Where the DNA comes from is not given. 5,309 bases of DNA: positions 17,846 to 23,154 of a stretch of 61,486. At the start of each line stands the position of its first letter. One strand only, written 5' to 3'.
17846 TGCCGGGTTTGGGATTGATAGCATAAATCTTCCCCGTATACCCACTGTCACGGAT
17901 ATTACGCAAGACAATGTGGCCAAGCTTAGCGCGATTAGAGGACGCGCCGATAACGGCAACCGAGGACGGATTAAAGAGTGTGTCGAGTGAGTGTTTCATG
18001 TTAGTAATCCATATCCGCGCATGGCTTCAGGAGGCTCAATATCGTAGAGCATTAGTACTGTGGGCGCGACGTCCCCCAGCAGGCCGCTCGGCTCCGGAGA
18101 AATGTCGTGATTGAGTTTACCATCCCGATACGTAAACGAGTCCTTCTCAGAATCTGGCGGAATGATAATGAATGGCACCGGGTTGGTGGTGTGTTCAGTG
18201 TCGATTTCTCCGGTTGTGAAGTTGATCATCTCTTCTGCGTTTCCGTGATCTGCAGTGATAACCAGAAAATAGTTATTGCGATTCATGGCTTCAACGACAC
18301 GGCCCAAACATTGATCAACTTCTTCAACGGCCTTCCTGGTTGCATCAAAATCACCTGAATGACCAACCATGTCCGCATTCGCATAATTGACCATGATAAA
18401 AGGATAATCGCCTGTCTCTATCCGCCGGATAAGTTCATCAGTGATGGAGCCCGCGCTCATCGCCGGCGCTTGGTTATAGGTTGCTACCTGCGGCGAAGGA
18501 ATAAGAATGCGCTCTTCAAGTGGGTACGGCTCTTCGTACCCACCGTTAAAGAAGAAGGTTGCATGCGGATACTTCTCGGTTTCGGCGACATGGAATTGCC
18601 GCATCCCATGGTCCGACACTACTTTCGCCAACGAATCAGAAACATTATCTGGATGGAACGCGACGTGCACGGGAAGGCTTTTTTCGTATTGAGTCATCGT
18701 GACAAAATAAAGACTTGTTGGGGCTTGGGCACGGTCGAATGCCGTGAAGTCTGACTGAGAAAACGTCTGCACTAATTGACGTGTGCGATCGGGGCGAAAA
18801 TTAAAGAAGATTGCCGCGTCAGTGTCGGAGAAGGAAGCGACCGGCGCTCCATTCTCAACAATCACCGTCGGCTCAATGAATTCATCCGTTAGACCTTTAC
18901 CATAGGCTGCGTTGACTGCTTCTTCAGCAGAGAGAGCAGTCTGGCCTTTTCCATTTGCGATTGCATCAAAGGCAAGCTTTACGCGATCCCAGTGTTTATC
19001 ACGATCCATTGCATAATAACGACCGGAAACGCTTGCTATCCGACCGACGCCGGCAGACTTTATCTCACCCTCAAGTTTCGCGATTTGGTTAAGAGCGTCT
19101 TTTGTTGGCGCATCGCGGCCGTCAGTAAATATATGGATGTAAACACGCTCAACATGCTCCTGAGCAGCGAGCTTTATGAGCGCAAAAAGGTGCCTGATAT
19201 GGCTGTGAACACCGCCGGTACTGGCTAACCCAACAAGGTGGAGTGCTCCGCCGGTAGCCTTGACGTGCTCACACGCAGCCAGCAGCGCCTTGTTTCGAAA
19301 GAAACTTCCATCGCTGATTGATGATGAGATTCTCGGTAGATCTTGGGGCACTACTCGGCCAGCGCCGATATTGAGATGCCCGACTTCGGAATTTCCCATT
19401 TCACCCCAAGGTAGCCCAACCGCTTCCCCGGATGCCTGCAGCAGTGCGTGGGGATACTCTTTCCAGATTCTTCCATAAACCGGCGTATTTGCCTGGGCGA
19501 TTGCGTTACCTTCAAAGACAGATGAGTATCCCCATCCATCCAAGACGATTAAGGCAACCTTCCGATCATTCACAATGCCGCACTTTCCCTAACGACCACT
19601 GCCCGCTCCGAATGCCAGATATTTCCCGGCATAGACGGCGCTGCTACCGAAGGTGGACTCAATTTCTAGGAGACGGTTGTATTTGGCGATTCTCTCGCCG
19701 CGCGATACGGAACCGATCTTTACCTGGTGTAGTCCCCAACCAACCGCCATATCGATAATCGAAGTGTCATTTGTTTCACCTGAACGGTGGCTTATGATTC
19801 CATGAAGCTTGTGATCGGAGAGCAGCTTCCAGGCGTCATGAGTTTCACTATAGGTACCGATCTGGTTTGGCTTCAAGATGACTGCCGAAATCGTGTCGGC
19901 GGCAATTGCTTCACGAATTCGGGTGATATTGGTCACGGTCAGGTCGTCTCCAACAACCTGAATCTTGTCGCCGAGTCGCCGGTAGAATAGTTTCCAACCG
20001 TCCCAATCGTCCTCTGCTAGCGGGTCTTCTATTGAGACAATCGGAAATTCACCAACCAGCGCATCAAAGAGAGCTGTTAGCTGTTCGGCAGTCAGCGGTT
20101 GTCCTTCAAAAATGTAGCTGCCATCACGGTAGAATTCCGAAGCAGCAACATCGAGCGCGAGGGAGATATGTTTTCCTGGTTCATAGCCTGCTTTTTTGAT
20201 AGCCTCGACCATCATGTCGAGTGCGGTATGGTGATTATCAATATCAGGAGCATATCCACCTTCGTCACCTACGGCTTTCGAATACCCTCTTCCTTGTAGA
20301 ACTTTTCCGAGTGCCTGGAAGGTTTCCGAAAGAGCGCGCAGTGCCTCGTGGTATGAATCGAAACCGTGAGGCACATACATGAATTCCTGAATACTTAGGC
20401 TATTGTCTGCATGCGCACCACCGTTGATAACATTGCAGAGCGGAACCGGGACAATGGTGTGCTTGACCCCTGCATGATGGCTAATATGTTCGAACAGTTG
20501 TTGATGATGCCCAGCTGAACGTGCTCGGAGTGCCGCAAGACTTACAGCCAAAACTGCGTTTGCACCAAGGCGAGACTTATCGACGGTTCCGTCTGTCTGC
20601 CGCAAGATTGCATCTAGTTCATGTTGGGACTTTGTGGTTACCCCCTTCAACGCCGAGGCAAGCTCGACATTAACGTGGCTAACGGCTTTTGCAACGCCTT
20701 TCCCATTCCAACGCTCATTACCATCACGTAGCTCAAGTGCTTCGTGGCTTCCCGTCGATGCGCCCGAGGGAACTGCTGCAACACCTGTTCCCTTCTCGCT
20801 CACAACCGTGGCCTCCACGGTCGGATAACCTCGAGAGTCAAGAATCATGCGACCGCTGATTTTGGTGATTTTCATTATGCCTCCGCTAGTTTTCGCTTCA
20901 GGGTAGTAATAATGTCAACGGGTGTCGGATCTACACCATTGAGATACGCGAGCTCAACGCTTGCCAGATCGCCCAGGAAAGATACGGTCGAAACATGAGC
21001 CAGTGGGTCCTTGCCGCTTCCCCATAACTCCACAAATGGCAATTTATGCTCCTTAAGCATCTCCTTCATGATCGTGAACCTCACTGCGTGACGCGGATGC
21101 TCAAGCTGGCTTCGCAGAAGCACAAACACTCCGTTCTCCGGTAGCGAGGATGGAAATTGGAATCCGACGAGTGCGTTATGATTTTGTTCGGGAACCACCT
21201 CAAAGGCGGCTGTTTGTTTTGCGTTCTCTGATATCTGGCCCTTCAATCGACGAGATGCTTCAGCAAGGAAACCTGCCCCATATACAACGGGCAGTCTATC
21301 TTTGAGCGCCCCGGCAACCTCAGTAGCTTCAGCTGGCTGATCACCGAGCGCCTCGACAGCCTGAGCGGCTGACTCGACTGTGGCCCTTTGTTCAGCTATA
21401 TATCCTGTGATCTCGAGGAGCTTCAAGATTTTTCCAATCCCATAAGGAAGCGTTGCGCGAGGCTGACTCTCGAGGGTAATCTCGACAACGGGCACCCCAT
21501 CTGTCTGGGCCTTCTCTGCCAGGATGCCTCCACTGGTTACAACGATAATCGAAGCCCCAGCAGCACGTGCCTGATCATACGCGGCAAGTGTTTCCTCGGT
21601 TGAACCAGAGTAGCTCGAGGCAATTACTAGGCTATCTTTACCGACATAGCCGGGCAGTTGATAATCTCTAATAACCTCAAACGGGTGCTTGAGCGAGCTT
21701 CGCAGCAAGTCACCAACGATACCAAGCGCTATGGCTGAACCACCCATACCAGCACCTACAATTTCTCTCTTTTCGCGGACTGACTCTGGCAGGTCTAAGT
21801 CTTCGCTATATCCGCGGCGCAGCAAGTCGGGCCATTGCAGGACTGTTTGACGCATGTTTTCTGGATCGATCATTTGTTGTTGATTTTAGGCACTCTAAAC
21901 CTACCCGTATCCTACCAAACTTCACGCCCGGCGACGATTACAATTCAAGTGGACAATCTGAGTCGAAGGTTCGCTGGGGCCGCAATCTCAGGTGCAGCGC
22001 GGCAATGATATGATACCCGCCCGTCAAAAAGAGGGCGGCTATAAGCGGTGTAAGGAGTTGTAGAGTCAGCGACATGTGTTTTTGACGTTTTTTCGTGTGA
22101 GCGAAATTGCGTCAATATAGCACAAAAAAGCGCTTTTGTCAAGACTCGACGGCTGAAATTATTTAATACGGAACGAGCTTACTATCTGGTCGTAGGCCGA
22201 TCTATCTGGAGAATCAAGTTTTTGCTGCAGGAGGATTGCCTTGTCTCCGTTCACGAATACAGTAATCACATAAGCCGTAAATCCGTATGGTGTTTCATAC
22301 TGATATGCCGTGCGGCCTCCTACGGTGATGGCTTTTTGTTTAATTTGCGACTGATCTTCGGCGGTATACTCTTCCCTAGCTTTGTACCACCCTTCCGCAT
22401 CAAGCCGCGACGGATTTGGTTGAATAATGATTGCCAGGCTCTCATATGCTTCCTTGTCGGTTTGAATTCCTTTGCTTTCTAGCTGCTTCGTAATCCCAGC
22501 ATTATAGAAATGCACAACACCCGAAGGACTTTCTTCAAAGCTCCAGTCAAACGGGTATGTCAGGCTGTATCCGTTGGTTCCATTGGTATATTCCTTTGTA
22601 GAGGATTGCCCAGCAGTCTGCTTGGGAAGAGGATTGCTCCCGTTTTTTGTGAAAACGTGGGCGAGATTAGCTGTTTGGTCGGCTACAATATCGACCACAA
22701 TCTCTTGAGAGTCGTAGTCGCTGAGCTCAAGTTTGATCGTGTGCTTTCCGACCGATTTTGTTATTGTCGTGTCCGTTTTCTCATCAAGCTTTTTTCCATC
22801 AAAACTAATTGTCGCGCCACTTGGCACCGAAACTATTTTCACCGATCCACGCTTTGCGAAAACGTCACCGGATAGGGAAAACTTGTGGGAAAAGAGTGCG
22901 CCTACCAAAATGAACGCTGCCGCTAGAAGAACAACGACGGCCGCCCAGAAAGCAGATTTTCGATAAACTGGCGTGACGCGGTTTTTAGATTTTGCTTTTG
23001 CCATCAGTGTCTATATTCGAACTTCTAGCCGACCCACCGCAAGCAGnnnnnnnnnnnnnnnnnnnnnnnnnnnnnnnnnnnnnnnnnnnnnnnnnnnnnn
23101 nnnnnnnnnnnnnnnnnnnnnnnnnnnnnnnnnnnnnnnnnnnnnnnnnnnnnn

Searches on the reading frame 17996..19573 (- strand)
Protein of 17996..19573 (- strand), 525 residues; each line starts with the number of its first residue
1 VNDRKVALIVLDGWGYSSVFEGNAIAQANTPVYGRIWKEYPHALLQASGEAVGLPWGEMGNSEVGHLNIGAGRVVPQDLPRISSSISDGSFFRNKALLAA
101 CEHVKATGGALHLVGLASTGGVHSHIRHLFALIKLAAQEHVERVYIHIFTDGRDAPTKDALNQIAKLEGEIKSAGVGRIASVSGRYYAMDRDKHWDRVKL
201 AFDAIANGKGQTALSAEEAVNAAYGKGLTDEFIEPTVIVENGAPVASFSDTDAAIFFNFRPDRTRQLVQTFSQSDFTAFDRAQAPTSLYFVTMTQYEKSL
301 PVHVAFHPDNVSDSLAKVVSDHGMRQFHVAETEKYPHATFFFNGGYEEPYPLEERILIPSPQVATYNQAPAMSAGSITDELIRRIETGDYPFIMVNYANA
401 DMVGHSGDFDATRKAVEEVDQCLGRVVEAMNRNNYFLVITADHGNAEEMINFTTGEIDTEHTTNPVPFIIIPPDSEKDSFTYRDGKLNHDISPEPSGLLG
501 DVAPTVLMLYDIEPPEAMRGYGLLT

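Call 31: search_protein_families(library=pfam, proteins=[window:17996-19573:-], max_evalue=0.00001)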
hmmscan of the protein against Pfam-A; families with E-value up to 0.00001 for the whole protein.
window:17996-19573:- (525 aa): 4 families
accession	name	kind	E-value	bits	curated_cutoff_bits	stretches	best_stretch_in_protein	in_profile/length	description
PF06415.18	iPGM_N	-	1.1e-83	280.4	27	1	82-298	1-217/217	BPG-independent PGAM N-terminus (iPGM_N)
PF01676.23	Metalloenzyme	-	7.8e-80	268.4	24.3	1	5-512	2-250/252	Metalloenzyme superfamily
PF01663.27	Phosphodiest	-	5.5e-08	33.2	23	1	382-448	149-224/342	Type I phosphodiesterase / nucleotide pyrophosphatase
PF00884.28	Sulfatase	-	1e-06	28.7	25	0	410-508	204-297/301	Sulfatase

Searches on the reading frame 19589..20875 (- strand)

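Call 32: search_protein_families(library=pfam, proteins=[window:19589-20875:-], max_evalue=0.00001)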
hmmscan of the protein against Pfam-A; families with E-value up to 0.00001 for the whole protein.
window:19589-20875:- (428 aa): 2 families
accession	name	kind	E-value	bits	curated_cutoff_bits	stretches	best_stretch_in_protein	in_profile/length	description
PF00113.28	Enolase_C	-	4.2e-101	338.6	21.5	1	140-418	2-290/296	Enolase, C-terminal TIM barrel domain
PF03952.21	Enolase_N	-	1.2e-46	158.6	35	1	3-131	1-131/131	Enolase, N-terminal domain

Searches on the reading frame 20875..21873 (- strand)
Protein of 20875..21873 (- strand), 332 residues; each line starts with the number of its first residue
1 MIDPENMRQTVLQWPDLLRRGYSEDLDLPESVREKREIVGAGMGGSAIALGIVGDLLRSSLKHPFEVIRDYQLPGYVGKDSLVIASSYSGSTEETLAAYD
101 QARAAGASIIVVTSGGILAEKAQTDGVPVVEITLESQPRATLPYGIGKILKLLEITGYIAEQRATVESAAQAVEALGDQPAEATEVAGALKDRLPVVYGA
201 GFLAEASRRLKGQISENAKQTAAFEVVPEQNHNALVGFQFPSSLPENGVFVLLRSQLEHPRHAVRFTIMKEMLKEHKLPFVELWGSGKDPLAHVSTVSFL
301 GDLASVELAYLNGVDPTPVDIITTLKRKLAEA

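Call 32: search_protein_families(library=pfam, proteins=[window:20875-21873:-], max_evalue=0.00001)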
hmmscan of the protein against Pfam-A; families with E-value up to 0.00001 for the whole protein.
window:20875-21873:- (332 aa): 2 families
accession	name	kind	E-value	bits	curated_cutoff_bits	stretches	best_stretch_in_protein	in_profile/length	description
PF10432.14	bact-PGI_C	-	6.9e-42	143.4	24.5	1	182-329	4-151/151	Bacterial phospho-glucose isomerase C-terminal SIS domain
PF01380.27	SIS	-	8.6e-06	26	25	0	57-122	27-98/131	SIS domain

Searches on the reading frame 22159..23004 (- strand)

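Call 47: search_protein_families(library=pfam, proteins=[window:22159-23004:-], max_evalue=0.00001)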
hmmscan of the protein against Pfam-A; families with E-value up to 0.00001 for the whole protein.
window:22159-23004:- (281 aa): 1 family
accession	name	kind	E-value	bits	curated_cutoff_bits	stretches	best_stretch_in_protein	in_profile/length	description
PF08308.17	PEGA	-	5.2e-09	36.3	20.8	1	53-119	2-68/71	PEGA domain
